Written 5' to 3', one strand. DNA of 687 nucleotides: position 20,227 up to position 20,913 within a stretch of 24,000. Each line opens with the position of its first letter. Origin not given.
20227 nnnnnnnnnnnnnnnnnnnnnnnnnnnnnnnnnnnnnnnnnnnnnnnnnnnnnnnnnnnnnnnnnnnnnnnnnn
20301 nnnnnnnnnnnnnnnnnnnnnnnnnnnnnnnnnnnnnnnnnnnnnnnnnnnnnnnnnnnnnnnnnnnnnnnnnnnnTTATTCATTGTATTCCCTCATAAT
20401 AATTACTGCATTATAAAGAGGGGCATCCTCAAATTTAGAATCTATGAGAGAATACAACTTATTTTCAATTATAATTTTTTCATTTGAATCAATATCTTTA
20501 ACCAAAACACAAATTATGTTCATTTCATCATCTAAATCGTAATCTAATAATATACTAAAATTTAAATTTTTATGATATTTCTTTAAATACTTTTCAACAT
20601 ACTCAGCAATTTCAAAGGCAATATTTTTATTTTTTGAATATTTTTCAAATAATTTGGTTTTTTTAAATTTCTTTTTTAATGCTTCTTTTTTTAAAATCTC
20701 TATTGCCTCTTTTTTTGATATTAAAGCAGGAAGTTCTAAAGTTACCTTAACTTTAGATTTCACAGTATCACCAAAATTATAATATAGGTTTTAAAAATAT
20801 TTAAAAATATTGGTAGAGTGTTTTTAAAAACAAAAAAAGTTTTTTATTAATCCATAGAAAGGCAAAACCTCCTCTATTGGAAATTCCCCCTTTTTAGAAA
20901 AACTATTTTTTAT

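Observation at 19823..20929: A two-gene HEPN module lies between CRISPR repeats, co-oriented with the array, where type I effector genes would be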

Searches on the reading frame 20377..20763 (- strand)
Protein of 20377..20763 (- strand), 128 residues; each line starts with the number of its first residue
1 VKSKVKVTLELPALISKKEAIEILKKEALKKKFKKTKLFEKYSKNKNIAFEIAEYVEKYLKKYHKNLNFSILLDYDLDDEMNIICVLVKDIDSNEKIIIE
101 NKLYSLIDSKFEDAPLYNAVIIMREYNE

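Call 6: search_protein_families(library=pfam, proteins=[window:20377-20763:-], max_evalue=1)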
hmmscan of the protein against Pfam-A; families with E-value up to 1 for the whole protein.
window:20377-20763:- (128 aa): 3 families
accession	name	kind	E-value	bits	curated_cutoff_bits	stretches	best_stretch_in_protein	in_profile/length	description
PF16796.11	Microtub_bd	-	0.032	14.6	27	1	20-67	47-94/155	Microtubule binding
PF12686.12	DUF3800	-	0.48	11.5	21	1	19-100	34-105/149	Protein of unknown function (DUF3800)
PF03646.20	FlaG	-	0.48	11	23.8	0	41-97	26-76/101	FlaG protein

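Call 7: search_protein_families(library=ncbifam, proteins=[window:20377-20763:-], max_evalue=1)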
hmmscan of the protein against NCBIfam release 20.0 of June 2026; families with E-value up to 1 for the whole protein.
window:20377-20763:- (128 aa): 0 families

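Call 8: search_protein_families(library=padloc, proteins=[window:20377-20763:-], max_evalue=1)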
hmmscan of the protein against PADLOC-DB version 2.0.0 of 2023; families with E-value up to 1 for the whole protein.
window:20377-20763:- (128 aa): 0 families

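Call 11: find_homologous_proteins(query=window:20377-20763:-, max_evalue=0.001)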
Query window:20377-20763:- (128 aa): 32 proteins with E <= 0.001 among 113 candidates.
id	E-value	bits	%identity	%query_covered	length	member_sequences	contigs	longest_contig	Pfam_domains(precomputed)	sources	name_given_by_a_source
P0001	1.3e-68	246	98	100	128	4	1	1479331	-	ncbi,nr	ncbi:conserved protein of unknown function [Methanocaldococcus lauensis]|nr:conserved protein of unk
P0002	8.0e-43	163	68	95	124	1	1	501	-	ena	-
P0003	1.7e-42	162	69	95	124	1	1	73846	-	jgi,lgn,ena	-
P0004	5.1e-42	160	67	95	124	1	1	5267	-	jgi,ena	-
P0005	7.3e-42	160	68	95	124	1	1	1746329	-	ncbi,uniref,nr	ncbi:hypothetical protein Metvu_1048 [Methanocaldococcus vulcanius M7]|uniref:Uncharacterized protei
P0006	1.1e-41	159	66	95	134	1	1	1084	-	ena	-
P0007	1.7e-41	159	69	92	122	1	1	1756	-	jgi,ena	-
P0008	2.4e-40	155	66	92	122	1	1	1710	-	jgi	-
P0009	2.9e-40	155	66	92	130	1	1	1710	-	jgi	-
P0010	4.5e-40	154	64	92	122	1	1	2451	-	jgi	jgi:regulator of protease activity HflC (stomatin/prohibitin superfamily)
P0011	5.0e-40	154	68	92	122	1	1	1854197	-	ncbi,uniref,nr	ncbi:hypothetical protein [Methanotorris igneus]|uniref:Uncharacterized protein n=1 Tax=Methanotorri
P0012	6.0e-40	154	65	98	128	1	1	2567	-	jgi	jgi:hypothetical protein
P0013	7.4e-40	153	64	98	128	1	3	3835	-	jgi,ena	jgi:hypothetical protein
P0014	7.7e-40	153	64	98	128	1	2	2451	-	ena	-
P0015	1.0e-39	153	63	94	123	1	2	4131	-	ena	-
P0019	1.2e-37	146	65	92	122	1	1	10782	-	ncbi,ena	-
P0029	1.5e-30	123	57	91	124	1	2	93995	-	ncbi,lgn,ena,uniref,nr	ncbi:hypothetical protein [Methanocaldococcus sp.]|uniref:hypothetical protein n=1 Tax=Methanocaldoc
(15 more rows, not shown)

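Call 15: find_encoding_contigs(protein=P0005, flank=6000, max_places=3)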
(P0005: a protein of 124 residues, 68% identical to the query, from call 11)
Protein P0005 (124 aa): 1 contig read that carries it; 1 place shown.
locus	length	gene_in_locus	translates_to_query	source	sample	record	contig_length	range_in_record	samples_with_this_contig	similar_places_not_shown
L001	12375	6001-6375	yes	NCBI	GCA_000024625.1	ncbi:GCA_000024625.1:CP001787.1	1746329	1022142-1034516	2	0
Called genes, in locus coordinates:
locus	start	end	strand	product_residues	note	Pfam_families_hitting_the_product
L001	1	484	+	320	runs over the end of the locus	-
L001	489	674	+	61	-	-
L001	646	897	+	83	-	-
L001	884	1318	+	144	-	-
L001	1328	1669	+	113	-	-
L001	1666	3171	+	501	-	-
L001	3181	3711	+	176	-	-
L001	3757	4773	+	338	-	-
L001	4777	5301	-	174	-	PF05168:HEPN (weak)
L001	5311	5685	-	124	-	-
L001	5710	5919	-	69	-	-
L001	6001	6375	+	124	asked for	-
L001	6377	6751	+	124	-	-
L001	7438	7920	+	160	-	-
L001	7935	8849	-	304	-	-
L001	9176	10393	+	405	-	PF03599:CdhD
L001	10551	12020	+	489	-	PF04060:FeS, PF03599:CdhD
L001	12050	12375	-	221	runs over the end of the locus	PF02616:SMC_ScpA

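Call 16: find_encoding_contigs(protein=P0011, flank=6000, max_places=3)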
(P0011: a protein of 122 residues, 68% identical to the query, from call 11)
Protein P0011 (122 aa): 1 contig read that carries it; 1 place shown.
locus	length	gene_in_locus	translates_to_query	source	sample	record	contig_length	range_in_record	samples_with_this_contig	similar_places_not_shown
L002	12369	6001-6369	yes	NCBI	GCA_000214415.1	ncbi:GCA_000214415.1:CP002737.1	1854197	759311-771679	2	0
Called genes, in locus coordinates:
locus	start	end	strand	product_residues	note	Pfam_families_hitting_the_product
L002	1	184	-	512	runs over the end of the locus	PF01837:HcyBio, PF00571:CBS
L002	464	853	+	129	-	PF01886:DUF61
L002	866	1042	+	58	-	-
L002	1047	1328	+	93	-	-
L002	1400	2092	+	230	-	PF00535:Glycos_transf_2, PF13641:Glyco_tranf_2_3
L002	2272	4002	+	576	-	PF01170:UPF0020 (faint), PF02384:N6_Mtase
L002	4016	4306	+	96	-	-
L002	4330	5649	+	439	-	PF01420:Methylase_S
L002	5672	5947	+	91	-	PF08937:ThsB_TIR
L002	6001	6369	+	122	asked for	-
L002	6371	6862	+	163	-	-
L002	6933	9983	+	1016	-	PF04313:HSDR_N, PF04851:ResIII, PF18766:SWI2_SNF2, PF22679:T1R_D3-like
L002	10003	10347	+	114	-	PF01435:Peptidase_M48 (weak), PF05569:Peptidase_M56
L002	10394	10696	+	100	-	PF01909:NTP_transf_2, PF18765:Polbeta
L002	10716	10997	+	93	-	-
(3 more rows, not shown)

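Call 17: find_encoding_contigs(protein=P0001, flank=10000, max_places=3)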
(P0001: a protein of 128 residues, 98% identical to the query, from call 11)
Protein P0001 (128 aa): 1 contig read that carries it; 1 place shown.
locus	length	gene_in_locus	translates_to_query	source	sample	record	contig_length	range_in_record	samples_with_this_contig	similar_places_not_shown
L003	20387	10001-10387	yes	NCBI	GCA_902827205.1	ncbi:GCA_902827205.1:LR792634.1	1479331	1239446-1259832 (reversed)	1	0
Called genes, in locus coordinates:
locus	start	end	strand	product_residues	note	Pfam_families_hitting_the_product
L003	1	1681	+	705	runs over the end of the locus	PF17207:MCM_OB, PF00493:MCM, PF07728:AAA_5, PF01078:Mg_chelatase (weak), PF17855:MCM_lid, PF21100:WHD_MCM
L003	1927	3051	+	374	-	PF01637:ATPase_2, PF13191:AAA_16 (faint), PF13173:AAA_14 (faint), PF13401:AAA_22 (faint), PF21690:MJ1010-like_2nd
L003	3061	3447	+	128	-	PF04032:Rpr2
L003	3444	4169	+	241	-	PF00590:TP_methylase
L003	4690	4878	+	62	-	PF13191:AAA_16 (weak), PF01637:ATPase_2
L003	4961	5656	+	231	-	PF01637:ATPase_2, PF21690:MJ1010-like_2nd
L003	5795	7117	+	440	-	PF19864:Radical_SAM_N2, PF04055:Radical_SAM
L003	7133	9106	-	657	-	PF00270:DEAD, PF04851:ResIII, PF00271:Helicase_C, PF22590:Cas3-like_C_2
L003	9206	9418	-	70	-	-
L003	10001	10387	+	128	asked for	-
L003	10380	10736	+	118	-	-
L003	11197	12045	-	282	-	PF02272:DHHA1 (weak), PF17955:Cas6b_N, PF17262:Cas6b_C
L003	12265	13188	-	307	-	PF02887:PK_C, PF02457:DAC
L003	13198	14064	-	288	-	PF14397:ATPgrasp_ST (faint), PF14398:ATPgrasp_YheCD (faint), PF02655:ATP-grasp_3, PF08443:RimK, PF02955:GSH-S_ATP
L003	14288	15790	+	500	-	PF02310:B12-binding, PF04055:Radical_SAM, PF01938:TRAM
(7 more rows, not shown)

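Call 25: search_solved_structures(query=A1, max_evalue=10, show_alignments=2)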
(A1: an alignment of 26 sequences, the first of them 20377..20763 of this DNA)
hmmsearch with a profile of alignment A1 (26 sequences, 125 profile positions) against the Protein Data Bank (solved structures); distinct sequences matched with E-value up to 10: 9.
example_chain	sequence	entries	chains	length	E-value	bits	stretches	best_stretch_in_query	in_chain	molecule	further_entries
7nhn_i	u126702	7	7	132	0.53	13.5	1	8-29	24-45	30S ribosomal protein S8 | Small ribosomal subunit protein uS8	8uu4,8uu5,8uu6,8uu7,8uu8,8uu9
5tcu_SF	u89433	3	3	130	0.72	13.1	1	8-34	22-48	30S ribosomal protein S8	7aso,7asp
5li0_h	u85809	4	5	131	0.72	13.1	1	8-35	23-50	30S ribosomal protein S8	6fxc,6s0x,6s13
5t7v_SF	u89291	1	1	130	0.74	13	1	8-34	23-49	30S ribosomal protein S8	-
5nd8_h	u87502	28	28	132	0.74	13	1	8-35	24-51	30S ribosomal protein S8 | Small ribosomal subunit protein uS8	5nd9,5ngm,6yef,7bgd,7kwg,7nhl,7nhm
6o8w_h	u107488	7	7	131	0.92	12.7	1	7-47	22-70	30S ribosomal protein S8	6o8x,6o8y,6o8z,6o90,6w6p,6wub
7nhk_i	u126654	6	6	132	0.93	12.7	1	7-47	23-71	30S ribosomal protein S8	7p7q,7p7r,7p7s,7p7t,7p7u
9e2g_1A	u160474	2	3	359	1.6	11.9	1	36-88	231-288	Calcium-binding protein, putative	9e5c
4yxx_A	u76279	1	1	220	6.4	10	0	26-98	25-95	dTor_6x35L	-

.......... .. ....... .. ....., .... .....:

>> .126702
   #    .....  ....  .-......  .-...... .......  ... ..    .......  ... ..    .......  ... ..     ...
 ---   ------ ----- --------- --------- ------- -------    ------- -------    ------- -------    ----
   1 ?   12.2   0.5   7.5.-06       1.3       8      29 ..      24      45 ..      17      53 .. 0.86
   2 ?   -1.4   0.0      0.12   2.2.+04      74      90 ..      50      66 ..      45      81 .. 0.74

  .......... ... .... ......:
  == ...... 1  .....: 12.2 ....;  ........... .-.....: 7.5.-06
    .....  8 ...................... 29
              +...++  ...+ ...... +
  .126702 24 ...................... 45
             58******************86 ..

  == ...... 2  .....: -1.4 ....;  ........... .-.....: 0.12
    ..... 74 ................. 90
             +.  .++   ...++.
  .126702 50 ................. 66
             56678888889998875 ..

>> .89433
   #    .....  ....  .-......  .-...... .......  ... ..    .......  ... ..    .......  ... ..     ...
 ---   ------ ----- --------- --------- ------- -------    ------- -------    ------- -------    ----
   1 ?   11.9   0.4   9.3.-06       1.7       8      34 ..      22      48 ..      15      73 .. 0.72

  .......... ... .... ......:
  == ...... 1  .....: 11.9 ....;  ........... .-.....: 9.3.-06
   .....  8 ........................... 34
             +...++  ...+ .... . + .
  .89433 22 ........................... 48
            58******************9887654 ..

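Call 29: find_encoding_contigs(protein=P0003, flank=6000, max_places=2)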
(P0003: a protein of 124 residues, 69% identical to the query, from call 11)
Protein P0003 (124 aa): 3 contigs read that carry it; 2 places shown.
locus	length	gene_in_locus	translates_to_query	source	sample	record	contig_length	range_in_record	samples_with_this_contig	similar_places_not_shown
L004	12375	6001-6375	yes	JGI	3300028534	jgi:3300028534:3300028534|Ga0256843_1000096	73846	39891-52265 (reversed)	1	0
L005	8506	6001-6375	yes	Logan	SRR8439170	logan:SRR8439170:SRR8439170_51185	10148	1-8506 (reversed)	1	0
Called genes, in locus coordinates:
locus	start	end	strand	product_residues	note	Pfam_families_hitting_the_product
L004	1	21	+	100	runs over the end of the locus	-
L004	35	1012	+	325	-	-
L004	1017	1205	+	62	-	-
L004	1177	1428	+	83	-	-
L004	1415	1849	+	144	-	-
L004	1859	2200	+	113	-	-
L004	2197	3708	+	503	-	-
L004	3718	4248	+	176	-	-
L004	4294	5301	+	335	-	-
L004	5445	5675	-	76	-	-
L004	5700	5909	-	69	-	-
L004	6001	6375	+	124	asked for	-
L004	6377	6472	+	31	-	-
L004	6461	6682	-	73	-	-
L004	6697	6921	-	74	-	-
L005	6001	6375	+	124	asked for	-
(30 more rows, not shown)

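Call 30: find_encoding_contigs(protein=P0029, flank=6000, max_places=2)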
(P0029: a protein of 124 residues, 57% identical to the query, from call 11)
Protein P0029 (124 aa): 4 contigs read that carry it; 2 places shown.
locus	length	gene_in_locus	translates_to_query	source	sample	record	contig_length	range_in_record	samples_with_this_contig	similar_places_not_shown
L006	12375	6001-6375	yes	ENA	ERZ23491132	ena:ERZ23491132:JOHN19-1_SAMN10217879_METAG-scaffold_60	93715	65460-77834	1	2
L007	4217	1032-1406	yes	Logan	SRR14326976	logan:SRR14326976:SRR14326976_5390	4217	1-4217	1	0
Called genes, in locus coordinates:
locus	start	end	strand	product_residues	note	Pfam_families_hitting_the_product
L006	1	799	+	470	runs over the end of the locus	PF01663:Phosphodiest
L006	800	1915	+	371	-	PF13439:Glyco_transf_4, PF13692:Glyco_trans_1_4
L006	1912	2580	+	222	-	PF08003:Methyltransf_9, PF01209:Ubie_methyltran (weak), PF13489:Methyltransf_23, PF07021:MetW, PF13847:Methyltransf_31, PF08241:Methyltransf_11, PF08242:Methyltransf_12, PF13649:Methyltransf_25, +2 more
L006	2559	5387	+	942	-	-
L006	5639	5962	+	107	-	-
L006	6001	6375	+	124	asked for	-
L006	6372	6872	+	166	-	-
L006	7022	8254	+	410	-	PF01943:Polysacc_synt, PF13440:Polysacc_synt_3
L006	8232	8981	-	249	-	PF01925:TauE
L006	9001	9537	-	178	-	PF00005:ABC_tran (weak), PF01583:APS_kinase, PF08433:KTI12 (weak), PF13238:AAA_18 (weak), PF13671:AAA_33 (weak)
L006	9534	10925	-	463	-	PF01663:Phosphodiest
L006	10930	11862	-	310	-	PF01368:DHH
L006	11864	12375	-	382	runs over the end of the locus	PF14306:PUA_2, PF01747:ATP-sulfurylase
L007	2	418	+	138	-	?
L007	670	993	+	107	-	-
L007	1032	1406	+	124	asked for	-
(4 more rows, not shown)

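Call 31: find_encoding_contigs(protein=P0019, flank=6000, max_places=2)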
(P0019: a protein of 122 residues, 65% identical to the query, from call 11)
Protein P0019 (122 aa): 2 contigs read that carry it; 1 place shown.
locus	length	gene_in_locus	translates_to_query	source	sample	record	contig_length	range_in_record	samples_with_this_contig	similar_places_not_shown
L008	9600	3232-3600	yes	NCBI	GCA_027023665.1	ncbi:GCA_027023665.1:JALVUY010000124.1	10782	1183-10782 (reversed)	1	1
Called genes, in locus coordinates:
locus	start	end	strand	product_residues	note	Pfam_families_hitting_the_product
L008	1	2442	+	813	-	?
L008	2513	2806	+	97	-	PF18765:Polbeta, PF01909:NTP_transf_2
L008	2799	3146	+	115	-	PF01934:HepT-like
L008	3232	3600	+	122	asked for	-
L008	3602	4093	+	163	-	-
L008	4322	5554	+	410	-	PF01943:Polysacc_synt, PF13440:Polysacc_synt_3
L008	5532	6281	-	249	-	PF01925:TauE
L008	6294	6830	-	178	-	PF00005:ABC_tran (weak), PF01583:APS_kinase, PF03266:NTPase_1 (faint), PF08433:KTI12 (weak), PF13238:AAA_18, PF13671:AAA_33 (weak)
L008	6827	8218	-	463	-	PF01663:Phosphodiest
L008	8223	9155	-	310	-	PF01368:DHH, PF02272:DHHA1 (faint)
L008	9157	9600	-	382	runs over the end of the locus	PF14306:PUA_2, PF01747:ATP-sulfurylase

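Call 32: predict_structure(alignment_id=A1)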
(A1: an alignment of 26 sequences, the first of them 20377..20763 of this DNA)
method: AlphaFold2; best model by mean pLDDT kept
length: 128 residues; sequences in the alignment: 26
mean_pLDDT: 84.1   pTM: 0.74
mean pLDDT of the five models: 84.1, 82.1, 80.3, 77.1, 69.7
residues with pLDDT >= 90: 45; 70-90: 64; 50-70: 15; < 50: 4
segments of 3 or more residues with pLDDT < 50: none
pLDDT, mean of each block of 10 residues (from residue 1): 57 79 85 93 90 94 91 92 90 87 87 73 72
secondary structure, 60 per line:
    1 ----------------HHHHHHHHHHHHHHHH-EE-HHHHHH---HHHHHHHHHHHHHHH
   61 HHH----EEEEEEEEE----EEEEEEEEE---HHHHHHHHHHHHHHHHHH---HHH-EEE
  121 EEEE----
elements in order: H17-32 H37-42 H46-63 E68-76 E81-89 H93-110 E118-124

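Call 38: fold_search(model_id=the predicted structure, library=pdb)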
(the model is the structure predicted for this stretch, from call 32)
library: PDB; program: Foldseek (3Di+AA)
matches with E <= 10: 1296; with E <= 0.001: 0
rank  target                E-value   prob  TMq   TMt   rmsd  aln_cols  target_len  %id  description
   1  6neq_C                6.7e-03  0.99  0.37  0.38   4.4        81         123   11  Structure of human mitochondrial translation initiation factor 3 bound to the small ribosomal subunit-Class-II (released 2019-02-27)
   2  5iqr_h                1.1e-02  0.99  0.41  0.28   3.9        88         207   12  Structure of RelA bound to the 70S ribosome (released 2016-05-04)
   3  4oyc_B                1.3e-02  0.97  0.35  0.46   5.1        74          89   15  Crystal structure of the PrgK periplasmic domain 2 (released 2014-12-03)
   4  2y27_A                2.1e-02  0.80  0.31  0.12   4.6        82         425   12  crystal structure of PaaK1 in complex with ATP from Burkholderia cenocepacia (released 2011-05-04)
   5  7oyc_D2               2.7e-02  0.97  0.43  0.27   4.3        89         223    8  Cryo-EM structure of the Xenopus egg 80S ribosome (released 2022-07-20)
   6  2y4n_A                2.9e-02  0.75  0.31  0.12   4.7        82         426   12  PaaK1 in complex with phenylacetyl adenylate (released 2011-03-01)
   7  2y27_B                3.3e-02  0.77  0.32  0.12   4.5        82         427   12  crystal structure of PaaK1 in complex with ATP from Burkholderia cenocepacia (released 2011-05-04)
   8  1wh9_MODEL_1_A        3.5e-02  0.97  0.41  0.53   3.6        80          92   10  Solution structure of the KH domain of human ribosomal protein S3 (released 2004-11-28)
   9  2y4n_B                3.5e-02  0.69  0.31  0.12   4.7        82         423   12  PaaK1 in complex with phenylacetyl adenylate (released 2011-03-01)
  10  1ib8                  4.0e-02  0.97  0.42  0.34   3.2        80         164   14  SOLUTION STRUCTURE AND FUNCTION OF A CONSERVED PROTEIN SP14.3 ENCODED BY AN ESSENTIAL STREPTOCOCCUS PNEUMONIAE GENE (released 2002-03-27)
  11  6gmv                  4.3e-02  0.69  0.28  0.38   6.1        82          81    8  MamM CTD - Nickel form (released 2019-06-19)
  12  9if2_B                4.3e-02  0.63  0.29  0.43   5.2        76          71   14  ZnT1 CTD regulation (released 2025-09-17)
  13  5ndv_S3               4.6e-02  0.96  0.44  0.29   5.7       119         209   12  Crystal structure of Paromomycin bound to the yeast 80S ribosome (released 2017-12-13)
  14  8csr_6                5.2e-02  0.77  0.34  0.35   4.8        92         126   11  Human mitochondrial small subunit assembly intermediate (State C) (released 2022-12-14)
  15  8rdv_CT               5.2e-02  0.54  0.29  0.22   6.3        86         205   16  Cryo-EM structure of P. urativorans 70S ribosome in complex with hibernation factor Balon, mRNA and P-site tRNA (stru (released 2024-02-21)
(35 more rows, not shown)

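Call 47: search_protein_representatives(alignment_id=A1)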
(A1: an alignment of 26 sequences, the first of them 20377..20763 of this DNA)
Query: 26 sequences, 125 profile positions. Proteins with E-value up to 0.001 (for the whole library): 11; up to 1e-10: 7; up to 1e-30: 1. The best 11 are listed.
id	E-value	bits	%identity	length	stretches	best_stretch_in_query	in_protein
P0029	5.0e-53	194.6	-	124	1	3-124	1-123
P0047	1.1e-18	83.6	-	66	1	66-124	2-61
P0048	1.0e-17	80.5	-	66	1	1-46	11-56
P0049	3.5e-16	75.5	-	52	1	73-124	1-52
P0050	5.9e-14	68.3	-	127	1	5-115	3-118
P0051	1.2e-12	64.1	-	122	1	5-112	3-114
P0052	2.5e-12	63.0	-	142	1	5-107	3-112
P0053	4.5e-08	49.3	-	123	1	28-116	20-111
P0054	4.9e-07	46.0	-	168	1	6-75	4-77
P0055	2.4e-04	37.2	-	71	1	31-76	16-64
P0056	3.6e-04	36.7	-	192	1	33-114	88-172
